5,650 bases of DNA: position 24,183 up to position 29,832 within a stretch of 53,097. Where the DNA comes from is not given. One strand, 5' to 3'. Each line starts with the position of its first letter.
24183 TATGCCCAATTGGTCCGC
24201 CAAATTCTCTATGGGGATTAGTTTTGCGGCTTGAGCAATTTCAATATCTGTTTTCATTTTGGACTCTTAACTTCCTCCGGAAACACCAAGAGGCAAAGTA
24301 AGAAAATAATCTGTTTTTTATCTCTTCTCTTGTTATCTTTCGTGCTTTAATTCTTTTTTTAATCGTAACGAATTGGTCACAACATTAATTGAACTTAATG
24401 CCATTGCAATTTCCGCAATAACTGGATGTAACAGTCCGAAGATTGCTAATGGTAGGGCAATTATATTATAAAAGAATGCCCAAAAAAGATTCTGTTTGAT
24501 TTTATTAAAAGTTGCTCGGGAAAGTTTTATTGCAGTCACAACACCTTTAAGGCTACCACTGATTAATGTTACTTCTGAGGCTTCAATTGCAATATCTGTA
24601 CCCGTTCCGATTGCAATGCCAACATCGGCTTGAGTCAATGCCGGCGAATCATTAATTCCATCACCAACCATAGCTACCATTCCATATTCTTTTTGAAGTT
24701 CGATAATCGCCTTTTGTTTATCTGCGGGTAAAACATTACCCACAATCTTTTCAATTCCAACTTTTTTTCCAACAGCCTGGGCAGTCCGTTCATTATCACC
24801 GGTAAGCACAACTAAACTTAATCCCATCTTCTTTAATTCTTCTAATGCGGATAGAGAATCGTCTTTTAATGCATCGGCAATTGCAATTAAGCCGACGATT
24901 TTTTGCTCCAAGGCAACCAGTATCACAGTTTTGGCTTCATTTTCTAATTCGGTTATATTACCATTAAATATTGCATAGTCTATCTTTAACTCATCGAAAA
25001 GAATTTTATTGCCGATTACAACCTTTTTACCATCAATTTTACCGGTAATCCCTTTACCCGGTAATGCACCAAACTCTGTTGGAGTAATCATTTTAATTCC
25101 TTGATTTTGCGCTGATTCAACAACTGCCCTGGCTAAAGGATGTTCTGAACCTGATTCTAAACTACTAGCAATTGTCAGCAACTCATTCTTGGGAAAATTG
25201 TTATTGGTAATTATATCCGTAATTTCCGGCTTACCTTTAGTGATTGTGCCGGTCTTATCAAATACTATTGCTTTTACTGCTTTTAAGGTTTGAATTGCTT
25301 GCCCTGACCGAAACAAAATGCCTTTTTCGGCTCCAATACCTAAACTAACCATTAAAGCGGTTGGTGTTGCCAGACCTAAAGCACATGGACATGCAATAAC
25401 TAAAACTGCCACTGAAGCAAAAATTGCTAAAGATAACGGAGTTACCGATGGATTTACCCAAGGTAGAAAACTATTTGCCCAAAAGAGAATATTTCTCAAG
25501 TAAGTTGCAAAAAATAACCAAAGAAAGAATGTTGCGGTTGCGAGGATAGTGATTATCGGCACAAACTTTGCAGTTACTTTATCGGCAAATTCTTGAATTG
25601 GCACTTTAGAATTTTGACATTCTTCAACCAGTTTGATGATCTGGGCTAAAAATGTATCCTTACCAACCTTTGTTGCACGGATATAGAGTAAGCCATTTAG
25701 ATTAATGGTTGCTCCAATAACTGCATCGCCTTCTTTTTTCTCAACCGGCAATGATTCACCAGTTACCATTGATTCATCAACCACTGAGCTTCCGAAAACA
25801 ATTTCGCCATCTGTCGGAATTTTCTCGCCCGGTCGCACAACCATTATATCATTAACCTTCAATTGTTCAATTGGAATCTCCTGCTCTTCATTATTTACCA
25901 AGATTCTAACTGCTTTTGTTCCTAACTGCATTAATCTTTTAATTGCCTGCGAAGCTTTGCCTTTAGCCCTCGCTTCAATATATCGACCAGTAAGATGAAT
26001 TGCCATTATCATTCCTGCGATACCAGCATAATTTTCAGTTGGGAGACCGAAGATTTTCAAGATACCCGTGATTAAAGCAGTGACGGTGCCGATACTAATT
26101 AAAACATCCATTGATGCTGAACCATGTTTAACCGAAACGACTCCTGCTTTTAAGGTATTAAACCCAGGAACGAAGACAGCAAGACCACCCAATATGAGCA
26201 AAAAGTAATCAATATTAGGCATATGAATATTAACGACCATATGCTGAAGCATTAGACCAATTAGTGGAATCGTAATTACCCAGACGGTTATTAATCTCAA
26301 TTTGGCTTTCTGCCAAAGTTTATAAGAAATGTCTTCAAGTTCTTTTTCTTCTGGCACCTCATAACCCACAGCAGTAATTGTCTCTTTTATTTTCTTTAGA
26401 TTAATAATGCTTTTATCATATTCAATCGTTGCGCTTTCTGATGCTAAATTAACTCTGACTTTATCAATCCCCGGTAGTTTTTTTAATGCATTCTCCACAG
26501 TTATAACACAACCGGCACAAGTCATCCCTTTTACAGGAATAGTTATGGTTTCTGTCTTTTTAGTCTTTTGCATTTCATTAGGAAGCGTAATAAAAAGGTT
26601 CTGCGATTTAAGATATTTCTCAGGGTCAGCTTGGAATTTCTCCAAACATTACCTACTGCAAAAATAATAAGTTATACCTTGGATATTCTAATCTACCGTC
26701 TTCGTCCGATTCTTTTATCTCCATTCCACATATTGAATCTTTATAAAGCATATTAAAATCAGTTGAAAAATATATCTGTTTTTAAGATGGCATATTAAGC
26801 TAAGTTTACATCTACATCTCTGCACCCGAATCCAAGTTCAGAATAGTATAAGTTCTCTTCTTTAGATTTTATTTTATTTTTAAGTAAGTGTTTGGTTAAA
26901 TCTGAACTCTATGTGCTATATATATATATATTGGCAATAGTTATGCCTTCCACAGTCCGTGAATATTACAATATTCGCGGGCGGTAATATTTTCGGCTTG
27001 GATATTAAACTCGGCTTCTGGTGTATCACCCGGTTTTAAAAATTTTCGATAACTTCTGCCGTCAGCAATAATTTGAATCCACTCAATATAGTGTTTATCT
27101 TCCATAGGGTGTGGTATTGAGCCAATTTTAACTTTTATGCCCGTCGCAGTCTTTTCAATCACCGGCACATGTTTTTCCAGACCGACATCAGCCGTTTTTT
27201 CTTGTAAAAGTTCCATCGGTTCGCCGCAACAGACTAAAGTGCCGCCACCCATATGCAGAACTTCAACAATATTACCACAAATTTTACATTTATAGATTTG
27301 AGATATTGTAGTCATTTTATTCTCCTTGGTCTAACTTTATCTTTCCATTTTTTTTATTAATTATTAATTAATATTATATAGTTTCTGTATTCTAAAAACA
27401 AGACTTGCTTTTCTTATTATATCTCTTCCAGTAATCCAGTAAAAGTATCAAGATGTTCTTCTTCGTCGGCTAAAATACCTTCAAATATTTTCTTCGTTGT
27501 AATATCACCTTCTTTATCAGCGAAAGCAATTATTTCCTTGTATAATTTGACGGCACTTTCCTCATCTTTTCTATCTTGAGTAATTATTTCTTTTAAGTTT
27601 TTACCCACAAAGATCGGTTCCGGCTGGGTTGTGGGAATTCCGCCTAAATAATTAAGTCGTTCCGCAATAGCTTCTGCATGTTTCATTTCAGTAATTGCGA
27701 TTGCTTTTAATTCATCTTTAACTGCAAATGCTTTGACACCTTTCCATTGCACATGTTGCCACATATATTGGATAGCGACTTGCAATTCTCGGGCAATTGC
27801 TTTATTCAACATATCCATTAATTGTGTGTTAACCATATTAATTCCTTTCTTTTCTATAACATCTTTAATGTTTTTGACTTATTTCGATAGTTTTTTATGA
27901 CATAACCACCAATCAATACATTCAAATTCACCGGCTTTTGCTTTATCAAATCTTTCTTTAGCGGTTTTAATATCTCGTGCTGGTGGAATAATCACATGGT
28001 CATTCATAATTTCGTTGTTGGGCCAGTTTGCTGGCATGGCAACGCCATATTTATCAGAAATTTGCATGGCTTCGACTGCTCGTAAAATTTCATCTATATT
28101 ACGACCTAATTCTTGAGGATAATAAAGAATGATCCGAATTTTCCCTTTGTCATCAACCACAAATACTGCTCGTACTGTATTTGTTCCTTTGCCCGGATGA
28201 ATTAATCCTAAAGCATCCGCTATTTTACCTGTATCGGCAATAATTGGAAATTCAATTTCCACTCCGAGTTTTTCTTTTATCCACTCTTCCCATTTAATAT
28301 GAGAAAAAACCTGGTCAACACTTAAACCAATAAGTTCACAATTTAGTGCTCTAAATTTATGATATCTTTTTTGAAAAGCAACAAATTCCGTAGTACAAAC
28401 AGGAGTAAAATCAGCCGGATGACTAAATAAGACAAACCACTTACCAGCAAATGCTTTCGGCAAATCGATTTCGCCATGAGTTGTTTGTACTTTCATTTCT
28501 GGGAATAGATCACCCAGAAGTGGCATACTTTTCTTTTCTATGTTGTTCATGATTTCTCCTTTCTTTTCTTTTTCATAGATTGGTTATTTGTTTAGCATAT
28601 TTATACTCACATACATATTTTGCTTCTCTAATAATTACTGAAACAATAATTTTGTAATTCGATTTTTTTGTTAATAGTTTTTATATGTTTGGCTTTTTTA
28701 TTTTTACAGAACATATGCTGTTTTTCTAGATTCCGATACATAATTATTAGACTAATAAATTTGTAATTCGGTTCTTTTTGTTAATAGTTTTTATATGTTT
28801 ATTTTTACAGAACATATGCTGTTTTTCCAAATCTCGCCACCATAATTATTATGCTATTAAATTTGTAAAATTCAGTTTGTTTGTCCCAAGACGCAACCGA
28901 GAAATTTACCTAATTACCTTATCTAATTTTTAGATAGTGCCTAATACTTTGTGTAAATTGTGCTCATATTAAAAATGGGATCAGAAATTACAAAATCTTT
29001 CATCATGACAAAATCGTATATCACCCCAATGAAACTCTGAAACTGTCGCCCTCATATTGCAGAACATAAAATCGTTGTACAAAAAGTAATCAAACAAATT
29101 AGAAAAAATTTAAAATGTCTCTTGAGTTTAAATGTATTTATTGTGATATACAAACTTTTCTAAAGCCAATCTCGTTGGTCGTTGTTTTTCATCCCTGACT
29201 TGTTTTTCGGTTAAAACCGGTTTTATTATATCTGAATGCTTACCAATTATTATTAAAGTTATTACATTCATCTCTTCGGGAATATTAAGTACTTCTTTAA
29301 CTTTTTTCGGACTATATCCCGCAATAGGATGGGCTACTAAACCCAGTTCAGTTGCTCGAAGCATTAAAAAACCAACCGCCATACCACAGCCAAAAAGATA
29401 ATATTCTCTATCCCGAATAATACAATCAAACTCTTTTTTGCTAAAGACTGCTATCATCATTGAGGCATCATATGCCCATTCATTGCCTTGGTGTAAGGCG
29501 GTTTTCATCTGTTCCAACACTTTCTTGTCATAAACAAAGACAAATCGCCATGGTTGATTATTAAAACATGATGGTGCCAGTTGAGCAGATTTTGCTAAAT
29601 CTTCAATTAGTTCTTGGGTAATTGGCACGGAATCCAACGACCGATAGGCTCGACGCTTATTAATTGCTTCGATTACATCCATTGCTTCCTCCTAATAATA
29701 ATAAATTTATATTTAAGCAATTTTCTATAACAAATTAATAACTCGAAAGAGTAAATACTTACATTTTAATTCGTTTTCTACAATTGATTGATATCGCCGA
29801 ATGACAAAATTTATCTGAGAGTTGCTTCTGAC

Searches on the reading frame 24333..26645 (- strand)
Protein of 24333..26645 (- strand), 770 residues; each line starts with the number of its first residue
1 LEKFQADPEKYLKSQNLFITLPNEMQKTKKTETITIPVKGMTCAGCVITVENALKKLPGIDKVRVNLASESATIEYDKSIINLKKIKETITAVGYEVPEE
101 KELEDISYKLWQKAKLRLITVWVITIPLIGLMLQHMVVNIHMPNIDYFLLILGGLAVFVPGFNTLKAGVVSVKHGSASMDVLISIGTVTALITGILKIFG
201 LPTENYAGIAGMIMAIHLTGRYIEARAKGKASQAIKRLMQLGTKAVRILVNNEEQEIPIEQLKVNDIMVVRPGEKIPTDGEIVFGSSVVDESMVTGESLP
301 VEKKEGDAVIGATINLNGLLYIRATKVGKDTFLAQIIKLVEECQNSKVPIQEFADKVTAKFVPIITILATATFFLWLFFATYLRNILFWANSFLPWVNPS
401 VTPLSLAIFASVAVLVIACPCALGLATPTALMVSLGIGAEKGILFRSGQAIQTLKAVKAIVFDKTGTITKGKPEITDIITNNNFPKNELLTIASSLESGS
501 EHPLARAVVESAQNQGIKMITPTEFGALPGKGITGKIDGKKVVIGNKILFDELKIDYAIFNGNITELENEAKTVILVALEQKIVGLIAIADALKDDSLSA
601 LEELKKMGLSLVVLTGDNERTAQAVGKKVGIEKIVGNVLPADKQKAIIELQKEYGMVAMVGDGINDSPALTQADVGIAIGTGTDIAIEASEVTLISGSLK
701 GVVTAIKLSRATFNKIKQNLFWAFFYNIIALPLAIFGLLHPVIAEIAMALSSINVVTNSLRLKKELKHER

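Call 60: search_protein_families(library=pfam, proteins=[window:24333-26645:-], max_evalue=0.00001)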
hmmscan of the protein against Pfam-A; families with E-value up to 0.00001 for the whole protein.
window:24333-26645:- (770 aa): 3 families
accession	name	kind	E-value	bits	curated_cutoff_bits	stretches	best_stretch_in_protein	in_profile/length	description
PF00122.25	E1-E2_ATPase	-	2.1e-54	184.2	28.1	1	244-440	5-180/181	E1-E2 ATPase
PF00702.32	Hydrolase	-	1e-38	134.1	26.4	1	457-674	1-191/191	haloacid dehalogenase-like hydrolase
PF00403.32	HMA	-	6.5e-18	65.3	24.8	1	35-96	1-62/62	Heavy-metal-associated domain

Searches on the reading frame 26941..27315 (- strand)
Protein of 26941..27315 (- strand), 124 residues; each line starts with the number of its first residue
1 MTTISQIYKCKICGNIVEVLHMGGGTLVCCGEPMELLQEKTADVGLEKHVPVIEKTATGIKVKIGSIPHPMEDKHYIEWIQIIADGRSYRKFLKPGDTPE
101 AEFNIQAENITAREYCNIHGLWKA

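Call 60: search_protein_families(library=pfam, proteins=[window:26941-27315:-], max_evalue=0.00001)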
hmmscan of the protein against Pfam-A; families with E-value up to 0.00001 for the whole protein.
window:26941-27315:- (124 aa): 2 families
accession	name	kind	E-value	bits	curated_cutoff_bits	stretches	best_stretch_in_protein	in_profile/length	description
PF01880.24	Desulfoferrodox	-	6e-23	81.7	22.2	1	45-123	5-96/98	Desulfoferrodoxin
PF06397.17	Desulfoferrod_N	-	3.2e-20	71.9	23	1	5-37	4-36/36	Desulfoferrodoxin, N-terminal domain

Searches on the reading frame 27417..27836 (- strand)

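Call 60: search_protein_families(library=pfam, proteins=[window:27417-27836:-], max_evalue=0.00001)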
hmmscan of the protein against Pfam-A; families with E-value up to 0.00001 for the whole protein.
window:27417-27836:- (139 aa): 2 families
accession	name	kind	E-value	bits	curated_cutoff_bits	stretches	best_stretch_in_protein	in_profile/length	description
PF00210.30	Ferritin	-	3.1e-31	108.6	24.5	1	8-139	2-139/142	Ferritin-like domain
PF02915.23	Rubrerythrin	-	1.5e-08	35.5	22.8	1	8-135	1-136/137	Rubrerythrin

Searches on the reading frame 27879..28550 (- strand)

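Call 60: search_protein_families(library=pfam, proteins=[window:27879-28550:-], max_evalue=0.00001)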
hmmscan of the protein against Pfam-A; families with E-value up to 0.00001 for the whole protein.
window:27879-28550:- (223 aa): 3 families
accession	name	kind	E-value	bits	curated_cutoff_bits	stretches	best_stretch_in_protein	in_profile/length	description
PF00578.27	AhpC-TSA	-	1.4e-31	109.5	26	1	13-139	2-122/124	AhpC/TSA family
PF08534.16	Redoxin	-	2.8e-14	53.6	26.6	1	13-139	3-129/148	Redoxin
PF10417.14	1-cysPrx_C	-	2.9e-08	34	21.1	1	161-202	1-39/41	C-terminal domain of 1-Cys peroxiredoxin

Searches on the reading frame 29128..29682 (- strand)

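Call 60: search_protein_families(library=pfam, proteins=[window:29128-29682:-], max_evalue=0.00001)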
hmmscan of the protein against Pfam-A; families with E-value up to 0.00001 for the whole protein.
window:29128-29682:- (184 aa): 2 families
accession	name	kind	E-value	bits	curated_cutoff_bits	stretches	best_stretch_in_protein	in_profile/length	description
PF00881.29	Nitroreductase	-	7.1e-21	75.5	23.5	2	7-66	1-60/167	Nitroreductase family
PF14512.11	TM1586_NiRdase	-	3.5e-10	40.3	27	0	10-59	142-193/215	Putative TM nitroreductase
